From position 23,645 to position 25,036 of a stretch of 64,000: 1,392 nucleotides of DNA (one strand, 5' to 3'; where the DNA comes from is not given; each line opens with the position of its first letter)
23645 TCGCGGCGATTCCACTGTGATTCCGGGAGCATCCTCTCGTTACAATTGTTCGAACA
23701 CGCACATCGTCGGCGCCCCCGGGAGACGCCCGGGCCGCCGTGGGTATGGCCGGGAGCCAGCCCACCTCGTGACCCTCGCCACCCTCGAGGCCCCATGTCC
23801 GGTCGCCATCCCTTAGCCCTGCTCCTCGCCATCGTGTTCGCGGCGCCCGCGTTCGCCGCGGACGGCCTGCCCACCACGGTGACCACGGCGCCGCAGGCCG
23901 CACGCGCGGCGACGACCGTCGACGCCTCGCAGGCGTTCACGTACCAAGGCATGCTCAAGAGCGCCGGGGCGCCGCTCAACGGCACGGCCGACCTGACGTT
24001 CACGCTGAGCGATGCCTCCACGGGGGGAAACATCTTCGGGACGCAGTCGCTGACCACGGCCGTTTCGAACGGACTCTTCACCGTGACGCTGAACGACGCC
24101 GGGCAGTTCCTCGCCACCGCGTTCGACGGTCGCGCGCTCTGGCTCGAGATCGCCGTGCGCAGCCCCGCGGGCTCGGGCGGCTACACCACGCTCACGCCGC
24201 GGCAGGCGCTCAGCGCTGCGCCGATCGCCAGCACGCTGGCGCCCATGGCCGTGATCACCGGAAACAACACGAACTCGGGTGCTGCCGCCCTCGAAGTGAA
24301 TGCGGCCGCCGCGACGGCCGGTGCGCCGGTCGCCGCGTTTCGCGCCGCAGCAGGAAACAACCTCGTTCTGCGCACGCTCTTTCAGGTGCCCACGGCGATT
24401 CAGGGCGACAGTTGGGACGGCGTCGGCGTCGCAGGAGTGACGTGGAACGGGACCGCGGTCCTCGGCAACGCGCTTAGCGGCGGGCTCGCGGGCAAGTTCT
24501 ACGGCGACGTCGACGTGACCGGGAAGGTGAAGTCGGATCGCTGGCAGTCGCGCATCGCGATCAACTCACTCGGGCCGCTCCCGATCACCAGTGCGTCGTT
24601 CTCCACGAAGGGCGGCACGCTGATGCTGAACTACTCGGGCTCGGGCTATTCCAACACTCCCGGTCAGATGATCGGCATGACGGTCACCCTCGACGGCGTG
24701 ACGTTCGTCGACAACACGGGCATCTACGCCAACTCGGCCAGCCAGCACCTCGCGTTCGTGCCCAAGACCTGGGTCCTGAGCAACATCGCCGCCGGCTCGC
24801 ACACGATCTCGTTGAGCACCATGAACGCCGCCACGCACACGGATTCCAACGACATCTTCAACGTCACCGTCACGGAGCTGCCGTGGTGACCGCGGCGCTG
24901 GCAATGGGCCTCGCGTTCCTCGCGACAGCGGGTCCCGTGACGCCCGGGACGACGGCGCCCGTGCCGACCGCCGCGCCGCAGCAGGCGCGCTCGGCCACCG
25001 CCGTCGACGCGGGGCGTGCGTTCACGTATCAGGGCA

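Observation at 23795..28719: Translationally coupled array of four paralogous secreted proteins with a hypervariable core, capped by a T9SS-CTD protein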

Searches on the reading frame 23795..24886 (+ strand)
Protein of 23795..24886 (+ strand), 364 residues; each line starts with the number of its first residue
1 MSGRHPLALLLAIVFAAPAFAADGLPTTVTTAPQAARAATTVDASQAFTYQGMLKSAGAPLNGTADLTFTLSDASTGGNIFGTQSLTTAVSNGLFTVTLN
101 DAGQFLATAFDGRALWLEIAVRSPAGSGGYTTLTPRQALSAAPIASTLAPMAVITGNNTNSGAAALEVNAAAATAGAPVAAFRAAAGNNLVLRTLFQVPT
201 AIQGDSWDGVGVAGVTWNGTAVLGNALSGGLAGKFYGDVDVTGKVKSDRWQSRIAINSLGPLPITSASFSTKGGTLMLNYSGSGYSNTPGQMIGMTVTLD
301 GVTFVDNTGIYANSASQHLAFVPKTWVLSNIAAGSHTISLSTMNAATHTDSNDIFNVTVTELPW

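Call 4: search_protein_families(library=pfam, proteins=[window:23795-24886:+], max_evalue=1)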
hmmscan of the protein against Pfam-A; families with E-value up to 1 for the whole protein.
window:23795-24886:+ (364 aa): 1 family
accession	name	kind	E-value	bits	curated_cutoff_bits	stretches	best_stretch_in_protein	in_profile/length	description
PF06585.17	JHBP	-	0.13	11.9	29.2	0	244-327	94-177/239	Haemolymph juvenile hormone binding protein (JHBP)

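Call 5: search_protein_families(library=ncbifam, proteins=[window:23795-24886:+], max_evalue=1)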
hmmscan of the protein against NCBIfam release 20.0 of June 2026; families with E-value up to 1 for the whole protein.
window:23795-24886:+ (364 aa): 0 families

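Call 7: find_homologous_proteins(query=window:23795-24886:+)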
Query window:23795-24886:+ (364 aa): 139 proteins with E <= 0.001 among 8000 candidates; the best 120 are listed.
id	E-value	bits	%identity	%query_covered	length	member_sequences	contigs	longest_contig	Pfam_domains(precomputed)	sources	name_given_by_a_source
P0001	8.4e-226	767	100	100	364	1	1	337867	-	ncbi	-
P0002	1.3e-157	543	74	99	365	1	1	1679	-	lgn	-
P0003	3.7e-128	446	67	93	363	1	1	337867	-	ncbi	-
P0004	1.0e-118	415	64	92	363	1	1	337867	-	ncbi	-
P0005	1.1e-107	378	57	89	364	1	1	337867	-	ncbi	-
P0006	1.4e-99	352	57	88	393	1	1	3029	-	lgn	-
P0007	7.8e-94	333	56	87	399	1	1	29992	-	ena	-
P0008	5.2e-93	330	56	88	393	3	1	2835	-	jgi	jgi:hypothetical protein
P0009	1.3e-92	329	53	94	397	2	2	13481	-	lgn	-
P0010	1.4e-92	329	54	92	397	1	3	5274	-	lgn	-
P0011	1.7e-91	325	54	96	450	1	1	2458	-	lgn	-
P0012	2.1e-91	325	56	88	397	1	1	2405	-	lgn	-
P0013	5.2e-90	320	55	91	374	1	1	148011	-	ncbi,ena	-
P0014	1.3e-89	319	54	91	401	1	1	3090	-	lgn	-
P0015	6.1e-84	300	48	98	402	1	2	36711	-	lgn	-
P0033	9.1e-19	86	53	32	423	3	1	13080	PF13884.12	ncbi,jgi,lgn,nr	ncbi:MAG TPA: tail fiber domain-containing protein [Phycisphaerae bacterium]|nr:tail fiber domain-co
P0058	1.1e-13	69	50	27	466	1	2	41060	-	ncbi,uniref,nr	ncbi:MAG: hypothetical protein R3E12_15235 [Candidatus Eisenbacteria bacterium]|uniref:DUF5666 domai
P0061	1.4e-13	69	48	30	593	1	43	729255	-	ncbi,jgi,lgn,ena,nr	ncbi:MAG TPA: hypothetical protein PKN95_00215 [Verrucomicrobiota bacterium]|nr:hypothetical protein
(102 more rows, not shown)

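Call 8: search_protein_families(library=phrogs, proteins=[window:23795-24886:+], max_evalue=1)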
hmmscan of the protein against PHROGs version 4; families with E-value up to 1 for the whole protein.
window:23795-24886:+ (364 aa): 0 families

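Call 10: find_encoding_contigs(protein=P0001, flank=10000, max_places=3)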
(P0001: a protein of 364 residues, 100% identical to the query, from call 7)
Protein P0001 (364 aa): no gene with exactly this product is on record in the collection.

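Call 11: find_encoding_contigs(protein=P0013, flank=10000, max_places=3)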
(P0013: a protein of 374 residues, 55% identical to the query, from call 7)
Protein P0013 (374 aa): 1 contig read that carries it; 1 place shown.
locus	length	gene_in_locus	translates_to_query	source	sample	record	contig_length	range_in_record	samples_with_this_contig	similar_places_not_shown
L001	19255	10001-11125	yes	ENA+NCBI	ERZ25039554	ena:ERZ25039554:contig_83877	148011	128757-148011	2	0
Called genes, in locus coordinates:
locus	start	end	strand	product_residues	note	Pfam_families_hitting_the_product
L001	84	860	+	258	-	PF01569:PAP2, PF14378:PAP2_3 (weak)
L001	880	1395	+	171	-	PF01641:SelR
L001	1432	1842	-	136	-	-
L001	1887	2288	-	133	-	-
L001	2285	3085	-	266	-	PF00037:Fer4 (faint), PF12838:Fer4_7 (faint), PF12801:Fer4_5, PF13237:Fer4_10 (weak)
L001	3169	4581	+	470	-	PF00696:AA_kinase, PF13840:ACT_7 (faint), PF22468:ACT_9 (weak), PF01842:ACT (faint), PF22468:ACT_9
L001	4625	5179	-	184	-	-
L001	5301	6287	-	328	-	-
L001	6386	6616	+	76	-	PF09905:VF530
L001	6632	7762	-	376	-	PF00270:DEAD, PF00271:Helicase_C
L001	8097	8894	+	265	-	PF03988:DUF347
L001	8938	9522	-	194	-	-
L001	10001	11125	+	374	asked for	-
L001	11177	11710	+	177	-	-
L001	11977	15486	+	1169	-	-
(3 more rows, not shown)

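Call 13: find_encoding_contigs(protein=P0007, flank=10000, max_places=3)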
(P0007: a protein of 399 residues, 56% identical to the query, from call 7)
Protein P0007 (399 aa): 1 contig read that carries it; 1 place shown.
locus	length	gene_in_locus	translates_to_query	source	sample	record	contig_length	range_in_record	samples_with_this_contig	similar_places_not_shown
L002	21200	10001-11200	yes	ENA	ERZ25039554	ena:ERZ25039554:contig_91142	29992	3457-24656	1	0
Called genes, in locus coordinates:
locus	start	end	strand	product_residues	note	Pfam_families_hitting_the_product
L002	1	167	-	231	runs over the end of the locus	-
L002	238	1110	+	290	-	-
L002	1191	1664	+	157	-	-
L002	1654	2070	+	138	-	-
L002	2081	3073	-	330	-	PF08281:Sigma70_r4_2, PF20239:DUF6596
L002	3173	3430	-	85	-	PF04542:Sigma70_r2 (weak)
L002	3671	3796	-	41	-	-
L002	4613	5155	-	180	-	-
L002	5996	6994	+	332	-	PF01609:DDE_Tnp_1 (weak), PF13612:DDE_Tnp_1_3 (weak)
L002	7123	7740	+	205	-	-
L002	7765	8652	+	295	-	-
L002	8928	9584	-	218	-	-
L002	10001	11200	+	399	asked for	-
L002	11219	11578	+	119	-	-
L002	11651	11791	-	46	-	-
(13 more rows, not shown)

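Call 14: find_encoding_contigs(protein=P0015, flank=10000, max_places=3)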
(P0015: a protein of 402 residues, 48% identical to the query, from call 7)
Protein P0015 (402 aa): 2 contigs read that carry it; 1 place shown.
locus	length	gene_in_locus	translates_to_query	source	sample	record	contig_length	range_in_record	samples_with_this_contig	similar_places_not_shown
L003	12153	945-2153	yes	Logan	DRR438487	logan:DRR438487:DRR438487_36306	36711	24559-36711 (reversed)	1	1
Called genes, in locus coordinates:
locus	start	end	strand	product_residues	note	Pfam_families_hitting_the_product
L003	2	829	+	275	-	?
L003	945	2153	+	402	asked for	-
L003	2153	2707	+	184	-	-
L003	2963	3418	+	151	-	-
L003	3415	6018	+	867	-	PF07705:CARDB (weak), PF13860:FlgD_ig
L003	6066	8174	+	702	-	PF01839:FG-GAP (faint), PF13517:FG-GAP_3 (faint), PF13860:FlgD_ig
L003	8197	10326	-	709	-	PF13517:FG-GAP_3 (faint), PF01839:FG-GAP (faint), PF13860:FlgD_ig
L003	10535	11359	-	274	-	-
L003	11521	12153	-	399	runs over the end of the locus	PF04055:Radical_SAM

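Call 27: predict_structure(alignment_id=A2)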
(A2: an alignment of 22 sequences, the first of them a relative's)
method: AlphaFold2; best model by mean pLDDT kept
length: 364 residues; sequences in the alignment: 22
mean_pLDDT: 74.1   pTM: 0.47
mean pLDDT of the five models: 74.1, 73.0, 71.8, 70.6, 63.6
residues with pLDDT >= 90: 145; 70-90: 84; 50-70: 63; < 50: 72
segments of 3 or more residues with pLDDT < 50: 1-44, 143-153, 157-159, 185-192
pLDDT, mean of each block of 10 residues (from residue 1): 39 36 36 38 58 89 94 84 92 88 71 82 91 85 45 48 54 50 45 50 57 68 73 79 79 93 95 92 94 96 93 93 93 95 96 95 77
secondary structure, 60 per line:
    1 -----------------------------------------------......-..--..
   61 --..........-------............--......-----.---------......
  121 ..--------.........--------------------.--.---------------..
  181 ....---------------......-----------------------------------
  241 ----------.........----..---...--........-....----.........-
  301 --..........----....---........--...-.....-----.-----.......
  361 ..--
elements in order: E48-53 E63-72 E80-91 E94-99 E115-122 E131-139 E179-184 E200-205 E251-259 E269-271 E274-281 E283-286 E291-299 E303-312 E317-320 E324-331 E334-336 E338-342 E354-362

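Call 44: fold_search(model_id=the predicted structure, library=viral)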
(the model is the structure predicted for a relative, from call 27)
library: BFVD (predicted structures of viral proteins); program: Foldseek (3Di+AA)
matches with E <= 10: 1501; with E <= 0.001: 308
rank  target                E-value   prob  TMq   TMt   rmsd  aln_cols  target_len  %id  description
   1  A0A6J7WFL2            4.7e-09  1.00  0.23  0.13  15.9       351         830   14  Tip attachment protein J [uncultured Caudovirales phage]
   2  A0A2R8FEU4            4.3e-08  1.00  0.23  0.23  32.5       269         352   17  GXT repeat-containing collagen-like protein [Brazilian cedratvirus IHUMI]
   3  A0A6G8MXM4            8.9e-08  1.00  0.24  0.18  22.4       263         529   18  Collagen-like triple helix repeat-containing protein [Cedratvirus kamchatka]
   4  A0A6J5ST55            3.4e-07  1.00  0.20  0.11  44.0       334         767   16  Collagen triple helix repeat [uncultured Caudovirales phage]
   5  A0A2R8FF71            3.6e-07  1.00  0.23  0.21  40.8       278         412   16  Collagen-like protein (Fragment) [Brazilian cedratvirus IHUMI]
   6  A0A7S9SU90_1          3.8e-07  1.00  0.20  0.07  43.6       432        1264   11  Uncharacterized protein [Virus NIOZ-UU157]
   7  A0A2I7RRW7            4.4e-07  1.00  0.23  0.16  19.2       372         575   10  Tip attachment protein J central straight fiber domain-containing protein [Vibrio phage 1.224.A._10N.261.48.B1]
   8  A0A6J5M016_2          7.4e-07  1.00  0.26  0.14  17.7       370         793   13  Peptidase S74 domain-containing protein [uncultured Caudovirales phage]
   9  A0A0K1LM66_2          1.2e-06  1.00  0.25  0.12  18.9       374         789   14  Tail fiber protein [Caulobacter phage Seuss]
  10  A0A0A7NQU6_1          1.5e-06  0.99  0.16  0.08  31.2       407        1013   12  ILEI/PANDER domain-containing protein [Lactobacillus phage LfeInf]
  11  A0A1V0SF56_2          1.6e-06  1.00  0.23  0.09  37.3       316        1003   18  Collagen triple helix repeat motif-containing protein [Hokovirus HKV1]
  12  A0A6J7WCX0            2.0e-06  0.99  0.15  0.07  32.9       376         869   12  Uncharacterized protein [uncultured Caudovirales phage]
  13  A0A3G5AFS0            3.0e-06  1.00  0.25  0.08  30.4       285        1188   15  Uncharacterized protein [Solivirus sp.]
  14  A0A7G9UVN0            4.3e-06  1.00  0.20  0.16  35.0       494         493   11  (no name in the UniProt tables at hand)
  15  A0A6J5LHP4            4.5e-06  1.00  0.25  0.11  19.7       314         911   14  C1q domain containing protein [uncultured Caudovirales phage]
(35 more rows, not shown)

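Call 71: search_dna_similar(query=window:23795-24886:+, collection=phages, mode=protein, max_evalue=0.001, max_rows=15)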
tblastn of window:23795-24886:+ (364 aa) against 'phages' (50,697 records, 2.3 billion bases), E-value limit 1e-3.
No match.

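Call 77: find_encoding_contigs(protein=P0058, flank=4000, max_places=2)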
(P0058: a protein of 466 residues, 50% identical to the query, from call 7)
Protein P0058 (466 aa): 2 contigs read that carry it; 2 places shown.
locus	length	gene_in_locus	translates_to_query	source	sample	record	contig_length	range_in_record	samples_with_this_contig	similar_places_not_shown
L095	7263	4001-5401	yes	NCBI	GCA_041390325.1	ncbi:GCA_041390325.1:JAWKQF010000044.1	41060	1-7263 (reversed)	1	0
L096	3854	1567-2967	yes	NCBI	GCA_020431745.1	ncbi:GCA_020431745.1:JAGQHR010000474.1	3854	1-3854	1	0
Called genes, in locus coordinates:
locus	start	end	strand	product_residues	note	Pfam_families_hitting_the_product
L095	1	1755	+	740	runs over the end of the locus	PF13620:CarboxypepD_reg, PF13715:CarbopepD_reg_2, PF07715:Plug, PF00593:TonB_dep_Rec_b-barrel, PF25183:OMP_b-brl_4 (faint)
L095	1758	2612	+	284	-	PF14054:DUF4249 (weak)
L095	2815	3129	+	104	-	PF12840:HTH_20, PF01022:HTH_5, PF12802:MarR_2 (weak)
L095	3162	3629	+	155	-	PF00903:Glyoxalase (weak)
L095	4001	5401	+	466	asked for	-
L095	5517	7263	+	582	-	PF03413:PepSY (faint)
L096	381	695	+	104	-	PF12840:HTH_20, PF01022:HTH_5, PF12802:MarR_2 (weak)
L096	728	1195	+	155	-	PF00903:Glyoxalase (weak)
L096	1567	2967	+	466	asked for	-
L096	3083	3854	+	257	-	?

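Call 78: find_encoding_contigs(protein=P0033, flank=4000, max_places=2)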
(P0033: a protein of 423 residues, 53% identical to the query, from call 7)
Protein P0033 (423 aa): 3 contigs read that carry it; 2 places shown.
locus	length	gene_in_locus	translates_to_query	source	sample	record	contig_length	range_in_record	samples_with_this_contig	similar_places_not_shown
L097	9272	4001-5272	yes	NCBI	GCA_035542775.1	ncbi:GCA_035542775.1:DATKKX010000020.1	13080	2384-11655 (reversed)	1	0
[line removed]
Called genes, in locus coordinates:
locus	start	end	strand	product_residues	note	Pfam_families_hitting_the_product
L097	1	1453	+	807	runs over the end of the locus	PF00069:Pkinase, PF07714:PK_Tyr_Ser-Thr, PF00515:TPR_1 (faint), PF07719:TPR_2 (faint), PF13181:TPR_8 (faint)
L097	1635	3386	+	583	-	PF13884:Peptidase_S74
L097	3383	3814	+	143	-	-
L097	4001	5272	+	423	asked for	PF13884:Peptidase_S74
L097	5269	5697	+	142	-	-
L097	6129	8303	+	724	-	PF23237:HYR_4C (faint), PF02494:HYR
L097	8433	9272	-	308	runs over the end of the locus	PF03279:Lip_A_acyltrans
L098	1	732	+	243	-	?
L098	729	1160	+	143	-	-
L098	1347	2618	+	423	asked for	PF13884:Peptidase_S74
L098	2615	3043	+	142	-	-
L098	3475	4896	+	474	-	?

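Call 79: find_encoding_contigs(protein=P0061, flank=4000, max_places=2)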
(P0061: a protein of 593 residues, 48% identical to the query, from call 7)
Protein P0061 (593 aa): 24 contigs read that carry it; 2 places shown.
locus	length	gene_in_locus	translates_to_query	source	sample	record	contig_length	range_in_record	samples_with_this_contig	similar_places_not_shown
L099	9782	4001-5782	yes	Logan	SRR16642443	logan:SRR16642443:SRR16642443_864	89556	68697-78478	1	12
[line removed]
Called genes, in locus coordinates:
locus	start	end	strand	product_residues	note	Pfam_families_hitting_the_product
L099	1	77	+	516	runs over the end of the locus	PF00675:Peptidase_M16, PF05193:Peptidase_M16_C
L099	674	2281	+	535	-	-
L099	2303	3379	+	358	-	-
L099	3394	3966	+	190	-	-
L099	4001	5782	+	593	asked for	-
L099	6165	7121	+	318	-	PF00809:Pterin_bind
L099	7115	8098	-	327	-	PF10017:Methyltransf_33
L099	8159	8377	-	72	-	PF01176:eIF-1a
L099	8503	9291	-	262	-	PF00657:Lipase_GDSL, PF13472:Lipase_GDSL_2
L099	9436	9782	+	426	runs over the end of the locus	PF06134:RhaA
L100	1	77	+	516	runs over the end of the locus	PF00675:Peptidase_M16, PF05193:Peptidase_M16_C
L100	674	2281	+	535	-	-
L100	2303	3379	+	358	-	-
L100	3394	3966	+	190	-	-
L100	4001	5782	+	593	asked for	-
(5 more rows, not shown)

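Call 81: list_cluster_members(proteins=[P0001, P0121, P0002])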
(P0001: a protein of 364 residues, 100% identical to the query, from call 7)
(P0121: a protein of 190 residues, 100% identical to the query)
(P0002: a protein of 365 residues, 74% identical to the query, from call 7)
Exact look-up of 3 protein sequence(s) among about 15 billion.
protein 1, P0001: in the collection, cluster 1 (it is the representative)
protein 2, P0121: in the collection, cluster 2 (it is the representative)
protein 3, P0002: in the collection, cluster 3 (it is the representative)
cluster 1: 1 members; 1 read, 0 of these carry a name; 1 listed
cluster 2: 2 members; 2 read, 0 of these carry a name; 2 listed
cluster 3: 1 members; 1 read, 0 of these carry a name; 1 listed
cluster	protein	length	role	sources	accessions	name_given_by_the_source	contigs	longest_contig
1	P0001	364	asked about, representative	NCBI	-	-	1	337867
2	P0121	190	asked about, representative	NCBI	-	-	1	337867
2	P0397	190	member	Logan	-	-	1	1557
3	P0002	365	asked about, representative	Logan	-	-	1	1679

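Call 96: find_encoding_contigs(protein=P0002, flank=3000, max_places=3)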
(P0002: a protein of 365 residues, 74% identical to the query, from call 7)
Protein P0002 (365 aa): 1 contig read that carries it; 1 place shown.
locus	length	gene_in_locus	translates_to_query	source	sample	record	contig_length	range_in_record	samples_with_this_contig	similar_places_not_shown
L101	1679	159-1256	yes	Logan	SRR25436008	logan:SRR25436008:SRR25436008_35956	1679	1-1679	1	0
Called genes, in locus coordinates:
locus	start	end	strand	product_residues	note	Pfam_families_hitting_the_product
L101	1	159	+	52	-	?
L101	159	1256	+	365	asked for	-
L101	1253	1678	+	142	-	?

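Call 97: find_encoding_contigs(protein=P0397, flank=3000, max_places=3)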
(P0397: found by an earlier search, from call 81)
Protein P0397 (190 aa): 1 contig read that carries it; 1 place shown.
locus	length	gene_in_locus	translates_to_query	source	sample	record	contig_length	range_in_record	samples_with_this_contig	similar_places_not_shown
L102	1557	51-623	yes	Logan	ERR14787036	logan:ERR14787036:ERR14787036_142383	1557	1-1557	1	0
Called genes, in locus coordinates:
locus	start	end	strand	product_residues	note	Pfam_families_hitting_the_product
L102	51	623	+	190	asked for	-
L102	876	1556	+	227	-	?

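Call 105: search_protein_families(library=pfam, proteins=[L097:3383-3811:+, L097:5269-5694:+, L099:3394-3963:+, L099:2303-3376:+, L099:674-2278:+], max_evalue=0.01)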
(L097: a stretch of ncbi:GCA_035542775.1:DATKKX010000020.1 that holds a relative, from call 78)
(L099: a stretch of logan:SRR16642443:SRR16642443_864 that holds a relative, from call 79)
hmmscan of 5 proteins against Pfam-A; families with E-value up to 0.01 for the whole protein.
L097:3383-3811:+ (143 aa): 0 families

L097:5269-5694:+ (142 aa): 0 families

L099:3394-3963:+ (190 aa): 0 families

L099:2303-3376:+ (358 aa): 4 families
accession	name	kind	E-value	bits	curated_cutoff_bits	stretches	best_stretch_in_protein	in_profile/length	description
PF13583.11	Reprolysin_4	-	1.3e-05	25.4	22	1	157-200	120-156/203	Metallo-peptidase family M12B Reprolysin-like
PF05572.19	Peptidase_M43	-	5.3e-05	23.6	23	1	123-271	17-146/152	Pregnancy-associated plasma protein-A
PF13688.12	Reprolysin_5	-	0.00013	22.7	27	1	114-201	84-163/196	Metallo-peptidase family M12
PF13582.12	Reprolysin_3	-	0.0074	17.2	22.4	0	170-196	97-123/123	Metallo-peptidase family M12B Reprolysin-like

L099:674-2278:+ (535 aa): 0 families
